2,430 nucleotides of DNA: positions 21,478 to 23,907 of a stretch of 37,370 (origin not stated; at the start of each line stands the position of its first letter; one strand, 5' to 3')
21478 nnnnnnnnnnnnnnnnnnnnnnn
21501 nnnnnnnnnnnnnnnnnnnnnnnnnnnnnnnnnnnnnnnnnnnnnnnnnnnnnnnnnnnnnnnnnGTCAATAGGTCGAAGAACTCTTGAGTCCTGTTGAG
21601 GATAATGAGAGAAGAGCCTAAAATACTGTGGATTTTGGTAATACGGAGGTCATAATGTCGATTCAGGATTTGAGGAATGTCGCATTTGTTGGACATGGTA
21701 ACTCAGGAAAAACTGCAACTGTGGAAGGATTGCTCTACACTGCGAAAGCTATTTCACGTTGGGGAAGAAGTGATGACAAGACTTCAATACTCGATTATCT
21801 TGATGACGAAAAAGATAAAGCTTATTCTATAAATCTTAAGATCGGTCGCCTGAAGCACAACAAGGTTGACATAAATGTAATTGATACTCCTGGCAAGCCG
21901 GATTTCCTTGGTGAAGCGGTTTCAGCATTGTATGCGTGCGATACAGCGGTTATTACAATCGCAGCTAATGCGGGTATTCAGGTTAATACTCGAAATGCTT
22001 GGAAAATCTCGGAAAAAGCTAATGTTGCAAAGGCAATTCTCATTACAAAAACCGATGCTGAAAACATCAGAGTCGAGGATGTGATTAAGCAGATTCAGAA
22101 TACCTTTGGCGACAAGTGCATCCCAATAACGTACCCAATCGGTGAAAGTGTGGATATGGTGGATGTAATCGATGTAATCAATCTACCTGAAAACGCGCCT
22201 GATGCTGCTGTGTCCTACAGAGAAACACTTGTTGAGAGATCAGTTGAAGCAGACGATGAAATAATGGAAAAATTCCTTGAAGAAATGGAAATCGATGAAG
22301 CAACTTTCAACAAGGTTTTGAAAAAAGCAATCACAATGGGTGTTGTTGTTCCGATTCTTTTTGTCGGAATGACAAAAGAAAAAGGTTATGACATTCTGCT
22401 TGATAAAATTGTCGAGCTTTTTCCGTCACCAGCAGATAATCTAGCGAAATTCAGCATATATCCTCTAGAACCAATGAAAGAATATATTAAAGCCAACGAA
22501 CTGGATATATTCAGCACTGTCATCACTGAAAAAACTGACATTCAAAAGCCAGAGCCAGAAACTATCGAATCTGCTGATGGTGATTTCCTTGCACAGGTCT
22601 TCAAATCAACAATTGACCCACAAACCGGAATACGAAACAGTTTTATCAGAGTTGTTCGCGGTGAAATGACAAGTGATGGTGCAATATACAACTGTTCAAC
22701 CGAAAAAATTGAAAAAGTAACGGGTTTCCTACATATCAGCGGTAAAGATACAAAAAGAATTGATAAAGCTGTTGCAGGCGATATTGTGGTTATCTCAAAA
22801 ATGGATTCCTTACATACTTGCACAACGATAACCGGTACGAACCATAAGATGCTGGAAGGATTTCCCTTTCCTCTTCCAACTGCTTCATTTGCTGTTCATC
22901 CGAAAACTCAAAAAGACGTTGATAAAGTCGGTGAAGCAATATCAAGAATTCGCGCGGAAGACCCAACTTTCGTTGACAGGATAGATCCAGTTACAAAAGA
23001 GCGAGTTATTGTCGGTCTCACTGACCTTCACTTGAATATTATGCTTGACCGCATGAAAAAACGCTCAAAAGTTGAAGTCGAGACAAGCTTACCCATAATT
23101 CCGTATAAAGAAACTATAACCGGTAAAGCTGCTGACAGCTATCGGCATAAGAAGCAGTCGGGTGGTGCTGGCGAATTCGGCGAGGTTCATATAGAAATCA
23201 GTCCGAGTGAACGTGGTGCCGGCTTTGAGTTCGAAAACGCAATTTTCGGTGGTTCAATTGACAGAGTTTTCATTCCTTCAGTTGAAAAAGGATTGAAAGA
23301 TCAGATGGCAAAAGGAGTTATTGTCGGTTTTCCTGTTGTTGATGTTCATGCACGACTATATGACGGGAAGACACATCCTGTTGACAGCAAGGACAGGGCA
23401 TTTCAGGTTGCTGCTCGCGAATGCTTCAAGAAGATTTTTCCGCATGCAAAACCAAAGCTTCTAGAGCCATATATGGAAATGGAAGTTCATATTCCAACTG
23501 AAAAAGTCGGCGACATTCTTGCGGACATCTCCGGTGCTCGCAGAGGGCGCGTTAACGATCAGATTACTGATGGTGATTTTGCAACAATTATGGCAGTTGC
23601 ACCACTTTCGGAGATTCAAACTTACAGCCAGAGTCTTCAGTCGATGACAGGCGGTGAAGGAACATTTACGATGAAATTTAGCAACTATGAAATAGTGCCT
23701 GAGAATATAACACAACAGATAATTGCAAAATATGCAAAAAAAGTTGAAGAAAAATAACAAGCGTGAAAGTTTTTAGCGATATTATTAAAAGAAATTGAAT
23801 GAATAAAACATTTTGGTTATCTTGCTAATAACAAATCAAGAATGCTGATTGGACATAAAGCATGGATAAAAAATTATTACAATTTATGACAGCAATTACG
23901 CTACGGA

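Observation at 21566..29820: EF-G paralog and the Csm-like block form one apparent transcription unit in a translation-related neighbourhood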

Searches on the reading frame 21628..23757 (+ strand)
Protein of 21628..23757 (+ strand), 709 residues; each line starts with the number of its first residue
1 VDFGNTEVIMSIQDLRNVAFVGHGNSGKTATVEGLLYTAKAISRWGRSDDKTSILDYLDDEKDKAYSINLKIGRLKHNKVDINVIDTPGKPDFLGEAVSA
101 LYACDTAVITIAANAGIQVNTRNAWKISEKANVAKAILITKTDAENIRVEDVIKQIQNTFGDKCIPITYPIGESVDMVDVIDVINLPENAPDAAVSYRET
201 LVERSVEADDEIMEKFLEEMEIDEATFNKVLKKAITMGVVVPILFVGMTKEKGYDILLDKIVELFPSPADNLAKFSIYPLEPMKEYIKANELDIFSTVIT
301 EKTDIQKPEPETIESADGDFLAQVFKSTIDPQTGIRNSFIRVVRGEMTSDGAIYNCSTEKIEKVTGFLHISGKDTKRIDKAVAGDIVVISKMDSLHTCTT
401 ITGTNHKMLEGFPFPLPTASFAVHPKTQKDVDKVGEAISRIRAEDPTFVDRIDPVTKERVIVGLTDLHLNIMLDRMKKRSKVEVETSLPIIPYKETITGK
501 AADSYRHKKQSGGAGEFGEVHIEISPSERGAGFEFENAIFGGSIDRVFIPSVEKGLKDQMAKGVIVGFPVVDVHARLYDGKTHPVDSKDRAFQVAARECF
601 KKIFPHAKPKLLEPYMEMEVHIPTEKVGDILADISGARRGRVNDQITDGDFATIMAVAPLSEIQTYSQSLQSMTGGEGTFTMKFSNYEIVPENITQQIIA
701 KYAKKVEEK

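Call 4: search_protein_families(library=pfam, proteins=[window:21628-23757:+], max_evalue=0.01)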
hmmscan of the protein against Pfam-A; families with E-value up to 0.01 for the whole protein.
window:21628-23757:+ (709 aa): 7 families
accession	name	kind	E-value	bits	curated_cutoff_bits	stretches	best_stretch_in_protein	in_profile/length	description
PF03764.24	EFG_IV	-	8.6e-37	126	24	1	490-607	2-120/121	Elongation factor G, domain IV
PF00009.33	GTP_EFTU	-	1.4e-33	116.5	26.5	1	14-267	2-188/188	Elongation factor Tu GTP binding domain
PF00679.30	EFG_C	-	2e-24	85.9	27.9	1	610-697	1-88/89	Elongation factor G C-terminus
PF14492.12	EFG_III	-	3.6e-20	72.2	27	1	414-486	1-73/75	Elongation Factor G, domain III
PF22042.2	EF-G_D2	-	4.4e-08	33.6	27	1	320-397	2-77/84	Elongation factor G domain 2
PF03144.31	GTP_EFTU_D2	-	0.00014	22.7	30.3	1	339-402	5-73/73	Elongation factor Tu domain 2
PF01926.29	MMR_HSR1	-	0.0017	18.9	21.9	0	17-138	1-110/113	50S ribosome-binding GTPase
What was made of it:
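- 21655..23757 (+): EF-G paralog of the EFG II subfamily, 700 aa. All five EF-G domains present. G3 motif is DTPGK, so the catalytic His is absent. Pfam GTP_EFTU, EF-G_D2, EFG_III, EFG_IV and EFG_C (call 4).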

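Call 5: search_protein_families(library=ncbifam, proteins=[window:21628-23757:+], max_evalue=0.01)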
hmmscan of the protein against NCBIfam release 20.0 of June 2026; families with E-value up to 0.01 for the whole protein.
window:21628-23757:+ (709 aa): 30 families (the best 25 are shown)
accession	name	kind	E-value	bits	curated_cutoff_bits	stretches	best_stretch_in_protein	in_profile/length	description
NF009381.0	PRK12740.1-5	subfamily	1.8e-208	694.3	583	1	11-707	5-690/692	elongation factor G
NF009891.0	PRK13351.1-1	equivalog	3.8e-178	594.2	597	1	11-704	5-679/681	elongation factor G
TIGR00484.1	EF-G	equivalog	4.3e-143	478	659.4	1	10-702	5-689/691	elongation factor G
NF009377.1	PRK12740.1-1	equivalog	2.5e-140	469.1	890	1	11-698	9-698/700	elongation factor G-like protein EF-G2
NF058620.1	EFG2_Bacteroid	exception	1e-131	440.6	1000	3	531-707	541-716/717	elongation factor G2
NF009379.0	PRK12740.1-3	equivalog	1.9e-128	430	513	2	315-704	287-672/674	elongation factor G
NF012153.1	tet_protect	equivalog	4.7e-77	259.6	775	2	314-687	247-614/614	tetracycline resistance ribosomal protection protein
NF033148.1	tet_protect_M_W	exception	1.5e-51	175.5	1100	2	17-270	5-243/639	TetM/TetW/TetO/TetS family tetracycline resistance ribosomal protection protein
TIGR00490.1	aEF-2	equivalog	1.8e-49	168.5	738.45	3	318-502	288-474/720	elongation factor EF-2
NF012154.0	tet_protect_Q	exception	2.1e-40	138.7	1425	2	16-278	4-253/638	tetracycline resistance ribosomal protection protein Tet(Q)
NF001964.0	PRK00741.1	equivalog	2.4e-40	138.5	473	2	8-272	5-282/529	peptide chain release factor 3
NF000120.3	47473_otr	exception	3.2e-40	138.3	900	2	17-269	4-245/608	tetracycline resistance ribosomal protection protein Otr(A)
NF012155.1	tet_protect_M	exception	1.2e-39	136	1420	2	16-204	4-188/639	tetracycline resistance ribosomal protection protein Tet(M)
TIGR01394.1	TypA_BipA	equivalog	6.9e-33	113.7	757.3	3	15-160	1-144/594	translational GTPase TypA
TIGR00503.1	prfC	equivalog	3.7e-30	104.8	466.95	2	11-270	7-279/527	peptide chain release factor 3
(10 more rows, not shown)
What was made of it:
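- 21655..23757 (+): NF009381 scores 694 bits, above its 583 cutoff; TIGR00484 scores 478, below its 659 cutoff (call 5).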

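Call 26: find_homologous_proteins(query=window:21655-23757:+, max_evalue=1e-100)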
Query window:21655-23757:+ (700 aa): 1884 proteins with E <= 1e-100 among 8000 candidates; the best 120 are listed.
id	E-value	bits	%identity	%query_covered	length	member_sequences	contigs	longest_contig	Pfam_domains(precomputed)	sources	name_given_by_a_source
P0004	0.0e+0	1555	100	100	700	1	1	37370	PF00679.31,PF14492.13,PF00009.34,PF03764.25,PF22042.3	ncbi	-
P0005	1.8e-240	818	54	100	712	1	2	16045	PF00679.31,PF14492.13,PF00009.34,PF03764.25,PF22042.3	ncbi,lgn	ncbi:MAG: elongation factor G [Planctomycetota bacterium]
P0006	1.4e-238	812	54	99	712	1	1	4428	PF00679.31,PF14492.13,PF00009.34,PF03764.25,PF22042.3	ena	-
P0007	1.7e-236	805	52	99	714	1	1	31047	PF00679.31,PF14492.13,PF00009.34,PF03764.25,PF22042.3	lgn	-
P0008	5.4e-187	642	45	99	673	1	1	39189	PF01926.30,PF00679.31,PF14492.13,PF00009.34,PF03764.25,PF22042.3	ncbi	-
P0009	7.7e-167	575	44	99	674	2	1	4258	PF00679.31,PF14492.13,PF00009.34,PF03764.25,PF03144.32,PF22042.3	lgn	-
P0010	7.8e-164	565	42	98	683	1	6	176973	PF01926.30,PF00679.31,PF14492.13,PF00009.34,PF03764.25,PF03144.32,PF22042.3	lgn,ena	-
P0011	1.3e-163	564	41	99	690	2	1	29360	PF00679.31,PF14492.13,PF00009.34,PF03764.25,PF03144.32,PF22042.3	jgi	jgi:elongation factor G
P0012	1.6e-163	564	42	100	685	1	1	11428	PF00679.31,PF14492.13,PF00009.34,PF03764.25,PF03144.32,PF22042.3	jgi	jgi:elongation factor G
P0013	1.8e-162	561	40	98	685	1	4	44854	PF00679.31,PF14492.13,PF00009.34,PF03764.25,PF03144.32,PF22042.3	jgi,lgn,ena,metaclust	metaclust:\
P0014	4.3e-162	559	42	100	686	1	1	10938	PF01926.30,PF00679.31,PF14492.13,PF00009.34,PF03764.25,PF22042.3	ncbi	-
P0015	1.4e-160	554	41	100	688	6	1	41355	PF00679.31,PF14492.13,PF00009.34,PF03764.25,PF22042.3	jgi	jgi:elongation factor G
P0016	1.5e-160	554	41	99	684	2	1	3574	PF00679.31,PF14492.13,PF00009.34,PF03764.25,PF03144.32,PF22042.3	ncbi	-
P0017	6.4e-160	552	40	99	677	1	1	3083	PF00679.31,PF14492.13,PF00009.34,PF03764.25,PF22042.3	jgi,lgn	-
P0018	4.5e-159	549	40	100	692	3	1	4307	PF00679.31,PF14492.13,PF00009.34,PF03764.25,PF03144.32,PF22042.3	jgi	-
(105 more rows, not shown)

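Call 27: find_encoding_contigs(protein=P0005, flank=10000, max_places=3)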
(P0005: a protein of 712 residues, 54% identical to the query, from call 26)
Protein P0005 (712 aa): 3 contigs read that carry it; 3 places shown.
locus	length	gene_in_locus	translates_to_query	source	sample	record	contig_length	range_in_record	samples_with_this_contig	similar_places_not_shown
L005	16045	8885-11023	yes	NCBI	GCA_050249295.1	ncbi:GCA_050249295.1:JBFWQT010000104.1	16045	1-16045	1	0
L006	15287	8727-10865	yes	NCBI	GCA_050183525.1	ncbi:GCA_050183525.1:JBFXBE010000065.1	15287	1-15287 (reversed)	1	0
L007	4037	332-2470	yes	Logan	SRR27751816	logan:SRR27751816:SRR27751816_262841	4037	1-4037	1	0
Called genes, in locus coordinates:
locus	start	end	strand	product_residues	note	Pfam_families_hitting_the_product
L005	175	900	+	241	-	PF01750:HycI, PF01155:HypA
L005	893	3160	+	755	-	PF00708:Acylphosphatase, PF07503:zf-HYPF, PF01300:Sua5_yciO_yrdC, PF17788:HypF_C, PF22521:HypF_C_2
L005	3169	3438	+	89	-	PF01455:HupF_HypC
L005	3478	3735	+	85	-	PF18993:Rv0078B (weak)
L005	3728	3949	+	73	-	-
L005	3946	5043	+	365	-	PF01924:HypD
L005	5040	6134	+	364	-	PF00586:AIRS, PF02769:AIRS_C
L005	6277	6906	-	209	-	-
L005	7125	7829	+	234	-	-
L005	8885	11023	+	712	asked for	PF00009:GTP_EFTU, PF22042:EF-G_D2, PF14492:EFG_III, PF03764:EFG_IV, PF00679:EFG_C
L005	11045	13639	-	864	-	PF17876:CSD2 (faint), PF00773:RNB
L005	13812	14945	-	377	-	-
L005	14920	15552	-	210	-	PF13578:Methyltransf_24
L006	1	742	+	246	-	PF01750:HycI, PF01155:HypA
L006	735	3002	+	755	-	PF00708:Acylphosphatase, PF07503:zf-HYPF, PF01300:Sua5_yciO_yrdC, PF17788:HypF_C, PF22521:HypF_C_2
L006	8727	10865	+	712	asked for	PF00009:GTP_EFTU, PF22042:EF-G_D2, PF14492:EFG_III, PF03764:EFG_IV, PF00679:EFG_C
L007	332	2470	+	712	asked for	PF00009:GTP_EFTU, PF22042:EF-G_D2, PF14492:EFG_III, PF03764:EFG_IV, PF00679:EFG_C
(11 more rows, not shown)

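Call 28: find_encoding_contigs(protein=P0007, flank=10000, max_places=3)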
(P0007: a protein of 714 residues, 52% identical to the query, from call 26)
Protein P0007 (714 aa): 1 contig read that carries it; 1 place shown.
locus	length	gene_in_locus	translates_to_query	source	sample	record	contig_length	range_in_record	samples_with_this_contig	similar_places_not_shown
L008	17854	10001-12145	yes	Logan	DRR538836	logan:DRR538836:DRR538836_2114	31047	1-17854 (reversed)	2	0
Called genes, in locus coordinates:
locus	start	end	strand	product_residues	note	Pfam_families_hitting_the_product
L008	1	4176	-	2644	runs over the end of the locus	PF13432:TPR_16 (weak), PF14559:TPR_19 (weak), PF11974:bMG3 (weak), PF01835:MG2, PF07703:A2M_BRD, PF00207:A2M, PF07678:TED_complement (weak), PF17973:bMG10, +4 more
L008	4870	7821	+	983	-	PF00069:Pkinase, PF07714:PK_Tyr_Ser-Thr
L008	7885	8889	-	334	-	PF00941:FAD_binding_5, PF03450:CO_deh_flav_C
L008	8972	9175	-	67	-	-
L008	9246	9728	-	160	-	-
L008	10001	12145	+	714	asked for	PF00009:GTP_EFTU, PF22042:EF-G_D2, PF14492:EFG_III, PF03764:EFG_IV, PF00679:EFG_C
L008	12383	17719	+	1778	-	PF00246:Peptidase_M14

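Call 29: find_encoding_contigs(protein=P0008, flank=10000, max_places=3)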
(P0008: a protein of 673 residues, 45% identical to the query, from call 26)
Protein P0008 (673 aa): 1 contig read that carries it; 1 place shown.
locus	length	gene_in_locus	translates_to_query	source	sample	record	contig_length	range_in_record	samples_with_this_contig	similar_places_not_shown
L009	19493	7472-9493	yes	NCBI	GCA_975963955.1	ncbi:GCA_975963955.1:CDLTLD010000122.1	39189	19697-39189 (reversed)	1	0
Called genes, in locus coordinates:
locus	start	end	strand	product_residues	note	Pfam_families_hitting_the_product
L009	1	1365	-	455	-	?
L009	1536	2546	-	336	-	PF00781:DAGK_cat, PF19279:YegS_C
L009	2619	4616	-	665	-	PF17900:Peptidase_M1_N, PF01433:Peptidase_M1, PF13860:FlgD_ig (weak), PF18962:Por_Secre_tail (weak)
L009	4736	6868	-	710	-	PF08206:OB_RNB, PF17849:OB_Dis3 (weak), PF17876:CSD2, PF00773:RNB, PF00575:S1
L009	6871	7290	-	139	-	PF01894:YjbQ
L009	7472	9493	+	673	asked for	PF00009:GTP_EFTU, PF01926:MMR_HSR1 (weak), PF22042:EF-G_D2 (weak), PF14492:EFG_III, PF03764:EFG_IV, PF00679:EFG_C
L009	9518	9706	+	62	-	-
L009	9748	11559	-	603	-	PF00069:Pkinase, PF07714:PK_Tyr_Ser-Thr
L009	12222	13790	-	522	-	PF13088:BNR_2 (faint), PF02012:BNR (faint), PF13860:FlgD_ig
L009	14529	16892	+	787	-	PF03109:ABC1 (faint), PF00069:Pkinase, PF01636:APH (faint), PF07714:PK_Tyr_Ser-Thr, PF06271:RDD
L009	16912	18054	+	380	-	-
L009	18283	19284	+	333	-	-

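Call 33: search_protein_families(library=padloc, proteins=[window:21655-23757:+], max_evalue=1)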
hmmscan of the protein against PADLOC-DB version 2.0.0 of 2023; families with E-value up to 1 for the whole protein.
window:21655-23757:+ (700 aa): 0 families
